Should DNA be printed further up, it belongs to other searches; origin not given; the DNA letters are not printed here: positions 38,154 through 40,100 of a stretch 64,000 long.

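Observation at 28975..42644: Complete Tad/Flp pilus locus with two Flp pilin genes packed against two GT-C (GT87-like) glycosyltransferases: candidate dedicated pilin-glycosylation module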

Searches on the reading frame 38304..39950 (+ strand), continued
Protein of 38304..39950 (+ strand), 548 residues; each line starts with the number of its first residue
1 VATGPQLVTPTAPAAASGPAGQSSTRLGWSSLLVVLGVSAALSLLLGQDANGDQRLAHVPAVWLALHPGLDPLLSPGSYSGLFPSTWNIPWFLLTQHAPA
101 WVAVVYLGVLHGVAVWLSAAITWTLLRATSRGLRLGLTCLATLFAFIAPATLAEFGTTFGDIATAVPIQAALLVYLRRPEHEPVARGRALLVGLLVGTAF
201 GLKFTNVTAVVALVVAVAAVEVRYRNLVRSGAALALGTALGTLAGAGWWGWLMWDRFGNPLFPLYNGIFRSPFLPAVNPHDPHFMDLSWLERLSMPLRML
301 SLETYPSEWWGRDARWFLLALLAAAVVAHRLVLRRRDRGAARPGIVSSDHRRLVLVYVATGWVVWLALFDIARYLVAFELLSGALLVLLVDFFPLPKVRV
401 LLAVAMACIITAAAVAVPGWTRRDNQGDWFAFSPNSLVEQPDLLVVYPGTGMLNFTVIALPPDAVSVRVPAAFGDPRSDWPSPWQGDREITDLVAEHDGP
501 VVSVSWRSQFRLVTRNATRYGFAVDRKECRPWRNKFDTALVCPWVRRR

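Call 41: search_protein_families(library=pfam, proteins=[L010:19747-21117:+, L010:14294-15883:+, L010:19402-19611:+, L011:19284-19496:+, L011:19695-20771:+, L011:20783-20974:+, L011:14299-15768:+], max_evalue=0.1)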
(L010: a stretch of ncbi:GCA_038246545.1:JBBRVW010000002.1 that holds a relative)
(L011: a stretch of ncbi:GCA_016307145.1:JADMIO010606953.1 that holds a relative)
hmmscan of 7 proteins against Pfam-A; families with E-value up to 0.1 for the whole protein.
L010:19747-21117:+ (456 aa): 0 families

L010:14294-15883:+ (529 aa): 3 families
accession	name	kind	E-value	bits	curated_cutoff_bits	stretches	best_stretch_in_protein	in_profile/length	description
PF13185.12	GAF_2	-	4.6e-06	27.3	28.6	1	385-502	11-132/136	GAF domain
PF01590.32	GAF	-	0.0087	17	22.4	1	379-501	4-129/133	GAF domain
PF13492.12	GAF_3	-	0.018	15.9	27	1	392-502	17-124/129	GAF domain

L010:19402-19611:+ (69 aa): 2 families
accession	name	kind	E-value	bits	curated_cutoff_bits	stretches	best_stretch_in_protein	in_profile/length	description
PF04964.19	Flp_Fap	-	6.2e-11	42.4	32.2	1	12-54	3-45/46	Flp/Fap pilin component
PF14029.11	DUF4244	-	0.011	15.5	27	1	9-36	5-35/54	Protein of unknown function (DUF4244)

L011:19284-19496:+ (70 aa): 2 families
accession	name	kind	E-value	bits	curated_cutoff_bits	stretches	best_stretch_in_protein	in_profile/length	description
PF04964.19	Flp_Fap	-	4.4e-10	39.6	32.2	1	13-50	5-42/46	Flp/Fap pilin component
PF16982.10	Flp1_like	-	0.025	14.5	33.5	1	12-49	5-42/49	Putative Flagellin, Flp1-like, domain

L011:19695-20771:+ (358 aa): 3 families
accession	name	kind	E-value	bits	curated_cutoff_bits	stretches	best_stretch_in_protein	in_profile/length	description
PF14378.12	PAP2_3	-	2.2e-22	80.3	27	1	149-320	26-188/190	PAP2 superfamily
PF01569.27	PAP2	-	6.9e-07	29.5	27.2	1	260-329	50-127/130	PAP2 superfamily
PF14360.12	PAP2_C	-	0.00048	21.1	27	1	269-321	17-70/74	PAP2 superfamily C-terminal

L011:20783-20974:+ (63 aa): 0 families

L011:14299-15768:+ (489 aa): 2 families
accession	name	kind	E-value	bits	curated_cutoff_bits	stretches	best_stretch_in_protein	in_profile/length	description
PF13185.12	GAF_2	-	9.3e-05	23.1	28.6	1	345-463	11-133/136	GAF domain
PF01590.32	GAF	-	0.094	13.7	22.4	0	340-461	5-129/133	GAF domain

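Call 44: search_solved_structures(query=L010:19747-21117:+, max_evalue=10)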
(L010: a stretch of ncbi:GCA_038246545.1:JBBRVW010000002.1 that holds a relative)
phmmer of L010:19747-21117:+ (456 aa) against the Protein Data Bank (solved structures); distinct sequences matched with E-value up to 10: 4.
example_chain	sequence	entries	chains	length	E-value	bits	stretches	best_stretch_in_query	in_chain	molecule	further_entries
6ww7_F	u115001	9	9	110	0.19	13.8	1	312-366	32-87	ER membrane protein complex subunit 6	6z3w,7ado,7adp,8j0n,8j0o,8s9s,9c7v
8eoi_F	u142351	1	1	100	0.32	13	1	312-366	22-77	ER membrane protein complex subunit 6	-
8b9z_O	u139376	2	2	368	1.2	11.2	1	222-265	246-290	NADH dehydrogenase [ubiquinone] 1 alpha subcomplex subunit 10, mitochondrial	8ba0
8esw_AL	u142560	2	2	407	1.4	11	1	222-265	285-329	NADH dehydrogenase [ubiquinone] 1 alpha subcomplex subunit 10, mitochondrial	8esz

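Call 45: search_solved_structures(query=A2, max_evalue=10)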
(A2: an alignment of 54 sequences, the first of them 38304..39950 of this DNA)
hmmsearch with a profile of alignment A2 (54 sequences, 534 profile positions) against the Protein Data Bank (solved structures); distinct sequences matched with E-value up to 10: 5.
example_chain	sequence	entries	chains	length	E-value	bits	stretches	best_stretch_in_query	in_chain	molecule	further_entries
2yev_C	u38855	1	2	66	0.35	12.3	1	277-317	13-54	CAA3-TYPE CYTOCHROME OXIDASE SUBUNIT IV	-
9sdg_A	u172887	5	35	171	0.87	11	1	120-203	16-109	Small-conductance mechanosensitive channel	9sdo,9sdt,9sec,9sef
9seh_A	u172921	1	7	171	1.7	10.1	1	120-202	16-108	Small-conductance mechanosensitive channel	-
9mty_A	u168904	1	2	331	1.7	10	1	424-482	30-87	Transposase IS116/IS110/IS902 C-terminal domain-containing protein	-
9sed_A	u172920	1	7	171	1.8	10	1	120-203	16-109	Small-conductance mechanosensitive channel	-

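Call 46: find_encoding_contigs(protein=P0035, flank=8000, max_places=3)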
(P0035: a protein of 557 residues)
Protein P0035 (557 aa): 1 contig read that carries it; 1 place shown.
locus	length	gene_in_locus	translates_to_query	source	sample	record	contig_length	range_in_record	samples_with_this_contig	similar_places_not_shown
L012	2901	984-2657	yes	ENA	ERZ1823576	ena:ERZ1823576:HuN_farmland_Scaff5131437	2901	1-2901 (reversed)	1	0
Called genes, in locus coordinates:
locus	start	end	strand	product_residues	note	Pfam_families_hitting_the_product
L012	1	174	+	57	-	?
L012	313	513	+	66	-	PF04964:Flp_Fap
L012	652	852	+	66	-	PF04964:Flp_Fap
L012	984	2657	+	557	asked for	-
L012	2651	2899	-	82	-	?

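Call 48: find_encoding_contigs(protein=P0014, flank=8000, max_places=3)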
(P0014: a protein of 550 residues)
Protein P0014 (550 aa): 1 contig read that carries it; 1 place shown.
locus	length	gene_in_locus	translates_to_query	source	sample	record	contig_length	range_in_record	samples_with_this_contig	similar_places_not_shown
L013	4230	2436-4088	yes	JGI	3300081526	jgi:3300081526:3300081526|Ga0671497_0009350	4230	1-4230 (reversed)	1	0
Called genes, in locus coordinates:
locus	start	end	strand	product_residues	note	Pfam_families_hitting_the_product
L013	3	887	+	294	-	?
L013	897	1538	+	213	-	PF00072:Response_reg, PF00196:GerE, PF08281:Sigma70_r4_2 (faint)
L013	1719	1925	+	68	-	PF04964:Flp_Fap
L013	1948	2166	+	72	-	PF04964:Flp_Fap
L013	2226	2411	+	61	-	PF04964:Flp_Fap (weak)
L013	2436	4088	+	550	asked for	-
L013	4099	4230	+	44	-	?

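Call 50: find_encoding_contigs(protein=P0147, flank=8000, max_places=3)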
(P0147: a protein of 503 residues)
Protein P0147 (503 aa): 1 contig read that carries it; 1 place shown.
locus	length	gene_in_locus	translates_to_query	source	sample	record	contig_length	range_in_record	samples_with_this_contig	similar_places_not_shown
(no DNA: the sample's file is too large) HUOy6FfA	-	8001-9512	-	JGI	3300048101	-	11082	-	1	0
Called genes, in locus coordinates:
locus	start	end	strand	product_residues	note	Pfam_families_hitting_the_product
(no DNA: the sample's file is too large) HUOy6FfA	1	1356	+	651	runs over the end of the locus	PF00092:VWA, PF13519:VWA_2, PF00482:T2SSF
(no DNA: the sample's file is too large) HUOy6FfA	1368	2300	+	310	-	PF00482:T2SSF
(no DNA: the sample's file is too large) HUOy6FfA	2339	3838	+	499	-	PF13185:GAF_2 (faint)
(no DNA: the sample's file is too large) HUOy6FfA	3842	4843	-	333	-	PF03796:DnaB_C, PF06745:ATPase, PF13481:AAA_25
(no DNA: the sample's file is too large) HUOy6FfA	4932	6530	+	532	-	PF07730:HisKA_3, PF02518:HATPase_c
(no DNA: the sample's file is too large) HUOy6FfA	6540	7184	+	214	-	PF00072:Response_reg, PF00196:GerE, PF08281:Sigma70_r4_2 (faint)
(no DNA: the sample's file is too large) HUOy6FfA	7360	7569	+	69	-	PF04964:Flp_Fap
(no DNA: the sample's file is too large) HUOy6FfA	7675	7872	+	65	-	PF04964:Flp_Fap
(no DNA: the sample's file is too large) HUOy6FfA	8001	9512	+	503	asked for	-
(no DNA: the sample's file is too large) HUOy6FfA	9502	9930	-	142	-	PF00534:Glycos_transf_1, PF13692:Glyco_trans_1_4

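Call 51: find_encoding_contigs(protein=P0099, flank=8000, max_places=3)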
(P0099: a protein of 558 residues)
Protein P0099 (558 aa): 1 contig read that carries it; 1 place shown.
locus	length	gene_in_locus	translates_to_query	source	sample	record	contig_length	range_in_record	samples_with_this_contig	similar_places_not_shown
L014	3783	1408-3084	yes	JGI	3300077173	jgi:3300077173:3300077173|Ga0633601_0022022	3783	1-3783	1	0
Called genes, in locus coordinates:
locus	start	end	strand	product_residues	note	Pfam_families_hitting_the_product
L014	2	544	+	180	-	?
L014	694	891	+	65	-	PF04964:Flp_Fap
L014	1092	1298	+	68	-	PF04964:Flp_Fap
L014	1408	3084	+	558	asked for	-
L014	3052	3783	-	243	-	?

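Call 53: find_homologous_proteins(query=L010:19747-21117:+, max_evalue=0.001)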
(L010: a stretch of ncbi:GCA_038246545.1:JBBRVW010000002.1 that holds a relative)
Query L010:19747-21117:+ (456 aa): 13 proteins with E <= 0.001 among 8000 candidates.
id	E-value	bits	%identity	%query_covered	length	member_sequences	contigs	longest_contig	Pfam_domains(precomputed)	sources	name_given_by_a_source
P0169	0.0e+0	1011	100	100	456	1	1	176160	-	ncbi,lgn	-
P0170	5.1e-152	525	58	95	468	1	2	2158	-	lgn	-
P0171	9.1e-143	495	63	81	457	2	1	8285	-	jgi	jgi:hypothetical protein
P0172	1.7e-123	431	48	96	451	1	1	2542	-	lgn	-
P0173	1.8e-91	325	65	53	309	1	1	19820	-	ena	-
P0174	6.8e-84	300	57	56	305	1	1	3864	-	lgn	-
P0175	9.8e-72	260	42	80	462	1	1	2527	-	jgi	jgi:alpha-1,2-mannosyltransferase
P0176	2.1e-71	259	41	80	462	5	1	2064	PF13231.13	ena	-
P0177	3.6e-65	239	40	81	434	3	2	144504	-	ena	-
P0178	3.8e-65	239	40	79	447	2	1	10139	-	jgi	jgi:hypothetical protein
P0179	2.8e-62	229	42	71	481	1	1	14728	-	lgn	-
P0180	7.9e-31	126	35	71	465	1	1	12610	-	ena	-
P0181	7.1e-29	119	35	59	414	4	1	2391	-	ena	-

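Call 66: predict_structure(alignment_id=A4)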
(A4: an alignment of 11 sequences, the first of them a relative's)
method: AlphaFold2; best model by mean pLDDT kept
length: 456 residues; sequences in the alignment: 11
mean_pLDDT: 81.1   pTM: 0.86
mean pLDDT of the five models: 81.1, 80.3, 79.2, 78.8, 75.8
residues with pLDDT >= 90: 177; 70-90: 185; 50-70: 61; < 50: 33
segments of 3 or more residues with pLDDT < 50: 239-249, 326-328, 442-456
pLDDT, mean of each block of 10 residues (from residue 1): 83 96 78 76 90 83 82 86 88 69 91 97 93 90 74 91 96 96 90 94 91 94 90 68 46 60 78 73 88 94 95 85 55 77 96 88 91 83 56 63 82 88 83 64 43 40
secondary structure, 60 per line:
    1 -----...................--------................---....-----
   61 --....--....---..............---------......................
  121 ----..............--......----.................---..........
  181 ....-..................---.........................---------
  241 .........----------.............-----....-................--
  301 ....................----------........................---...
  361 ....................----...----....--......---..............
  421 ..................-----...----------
elements in order: H6-24 H33-48 E63-66 E69-72 H76-89 H99-120 H125-138 H141-146 H151-167 H171-184 H186-203 H207-231 H241-249 H260-272 H278-281 H283-298 H301-320 H331-354 H358-380 H392-395 H398-403 H407-438

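Call 73: find_related_loci(query=A5, collection=metagenome_contigs, flank=6000)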
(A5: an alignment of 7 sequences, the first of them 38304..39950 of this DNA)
Query A5 (548 aa) in metagenome_contigs; peptide patterns used: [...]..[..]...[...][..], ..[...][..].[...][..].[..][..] (x = any residue, [..] = any of these).
165 stretches matched a pattern; 22 encode a relative of the query (tblastn E <= 1e-3); 22 distinct loci.
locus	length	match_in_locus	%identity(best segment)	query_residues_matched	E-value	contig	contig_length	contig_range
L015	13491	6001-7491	28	47-540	9e-29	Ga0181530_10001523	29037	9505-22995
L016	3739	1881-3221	29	88-543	5e-28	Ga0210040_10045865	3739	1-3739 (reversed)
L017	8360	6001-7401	26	32-501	1e-27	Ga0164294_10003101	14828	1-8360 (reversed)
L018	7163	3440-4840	26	32-501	9e-28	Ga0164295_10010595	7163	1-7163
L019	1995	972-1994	30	42-379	6e-27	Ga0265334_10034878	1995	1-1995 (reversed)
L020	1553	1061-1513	48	14-165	7e-27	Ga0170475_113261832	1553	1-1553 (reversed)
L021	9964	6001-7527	28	5-529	2e-26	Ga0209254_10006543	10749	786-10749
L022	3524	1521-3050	26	22-539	2e-24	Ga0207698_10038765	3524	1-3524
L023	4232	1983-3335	28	48-505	8e-24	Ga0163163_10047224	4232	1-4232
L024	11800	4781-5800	28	45-376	7e-23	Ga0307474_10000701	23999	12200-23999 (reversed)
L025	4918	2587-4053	30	11-473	8e-23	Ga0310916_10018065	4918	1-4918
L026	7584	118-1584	30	11-473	1e-22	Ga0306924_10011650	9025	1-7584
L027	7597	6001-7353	28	48-505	2e-22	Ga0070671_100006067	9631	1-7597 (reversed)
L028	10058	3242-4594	28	48-505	2e-22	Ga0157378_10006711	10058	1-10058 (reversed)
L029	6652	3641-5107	30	11-473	5e-22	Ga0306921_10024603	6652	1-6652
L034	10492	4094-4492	33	140-269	4e-11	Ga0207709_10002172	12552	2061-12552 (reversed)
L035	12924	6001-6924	29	73-387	4e-11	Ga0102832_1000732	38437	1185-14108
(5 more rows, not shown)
